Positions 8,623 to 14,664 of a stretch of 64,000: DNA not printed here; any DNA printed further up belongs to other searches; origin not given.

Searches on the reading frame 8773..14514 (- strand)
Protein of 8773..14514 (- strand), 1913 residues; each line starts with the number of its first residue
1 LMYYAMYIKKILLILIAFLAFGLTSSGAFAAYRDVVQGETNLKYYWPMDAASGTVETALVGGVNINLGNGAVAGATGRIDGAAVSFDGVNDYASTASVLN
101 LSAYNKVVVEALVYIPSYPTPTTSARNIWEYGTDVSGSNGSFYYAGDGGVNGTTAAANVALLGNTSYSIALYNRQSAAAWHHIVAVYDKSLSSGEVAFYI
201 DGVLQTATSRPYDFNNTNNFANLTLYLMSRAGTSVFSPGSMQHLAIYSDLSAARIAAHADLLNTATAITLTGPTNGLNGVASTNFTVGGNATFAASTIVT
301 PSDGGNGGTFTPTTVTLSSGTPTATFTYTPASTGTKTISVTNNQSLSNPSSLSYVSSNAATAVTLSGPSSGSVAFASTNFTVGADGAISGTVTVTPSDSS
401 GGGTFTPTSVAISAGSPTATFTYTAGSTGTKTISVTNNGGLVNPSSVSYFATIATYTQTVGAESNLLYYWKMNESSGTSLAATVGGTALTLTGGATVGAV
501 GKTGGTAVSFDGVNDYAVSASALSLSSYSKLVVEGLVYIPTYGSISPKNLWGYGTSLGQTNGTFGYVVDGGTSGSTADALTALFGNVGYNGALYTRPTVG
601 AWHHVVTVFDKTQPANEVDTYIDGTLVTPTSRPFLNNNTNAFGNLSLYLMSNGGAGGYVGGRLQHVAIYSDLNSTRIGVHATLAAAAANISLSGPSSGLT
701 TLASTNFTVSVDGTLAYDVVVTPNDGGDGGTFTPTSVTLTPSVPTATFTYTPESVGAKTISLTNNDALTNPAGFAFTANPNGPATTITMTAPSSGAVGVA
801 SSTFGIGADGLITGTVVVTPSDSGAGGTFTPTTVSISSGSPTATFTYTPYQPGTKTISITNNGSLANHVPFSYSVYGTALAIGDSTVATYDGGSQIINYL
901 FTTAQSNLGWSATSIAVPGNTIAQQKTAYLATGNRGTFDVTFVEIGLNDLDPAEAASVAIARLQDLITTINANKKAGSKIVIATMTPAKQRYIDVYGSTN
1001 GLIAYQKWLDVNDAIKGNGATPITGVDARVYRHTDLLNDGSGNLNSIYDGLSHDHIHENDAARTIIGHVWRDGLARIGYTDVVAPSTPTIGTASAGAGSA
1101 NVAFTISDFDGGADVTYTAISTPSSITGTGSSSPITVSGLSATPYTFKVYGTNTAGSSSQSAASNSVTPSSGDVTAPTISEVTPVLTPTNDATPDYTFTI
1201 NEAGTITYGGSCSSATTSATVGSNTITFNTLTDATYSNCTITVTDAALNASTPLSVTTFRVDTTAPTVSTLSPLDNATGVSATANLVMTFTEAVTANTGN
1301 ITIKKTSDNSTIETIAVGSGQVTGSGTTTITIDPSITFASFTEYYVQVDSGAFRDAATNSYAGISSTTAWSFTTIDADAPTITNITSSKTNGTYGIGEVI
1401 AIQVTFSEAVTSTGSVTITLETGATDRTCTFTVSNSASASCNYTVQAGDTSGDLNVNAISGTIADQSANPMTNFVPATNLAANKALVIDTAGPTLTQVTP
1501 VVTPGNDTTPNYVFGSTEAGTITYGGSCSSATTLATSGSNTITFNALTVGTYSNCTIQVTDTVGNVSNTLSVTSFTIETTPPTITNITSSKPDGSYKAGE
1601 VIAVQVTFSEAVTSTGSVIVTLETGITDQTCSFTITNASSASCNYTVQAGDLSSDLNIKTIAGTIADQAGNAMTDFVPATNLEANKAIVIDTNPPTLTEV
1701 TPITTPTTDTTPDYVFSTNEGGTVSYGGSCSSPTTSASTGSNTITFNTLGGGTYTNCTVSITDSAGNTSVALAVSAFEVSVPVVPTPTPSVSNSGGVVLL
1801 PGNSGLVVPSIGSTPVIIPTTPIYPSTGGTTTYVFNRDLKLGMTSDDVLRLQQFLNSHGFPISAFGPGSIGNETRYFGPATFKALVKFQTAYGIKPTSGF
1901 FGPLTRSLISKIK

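Call 43: search_protein_families(library=pfam, proteins=[window:8773-14514:-], max_evalue=0.0001)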
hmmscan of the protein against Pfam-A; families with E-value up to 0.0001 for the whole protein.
window:8773-14514:- (1913 aa): 3 families
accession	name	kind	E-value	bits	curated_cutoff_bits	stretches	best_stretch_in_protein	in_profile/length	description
PF13205.12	Big_5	-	2.8e-14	54.2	23.6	1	1262-1374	1-105/105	Bacterial Ig-like domain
PF01471.23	PG_binding_1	-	1.1e-07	32.3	23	1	1845-1906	2-54/57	Putative peptidoglycan binding domain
PF00630.25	Filamin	-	1.9e-06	29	26.9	0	360-444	4-89/93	Filamin/ABP280 repeat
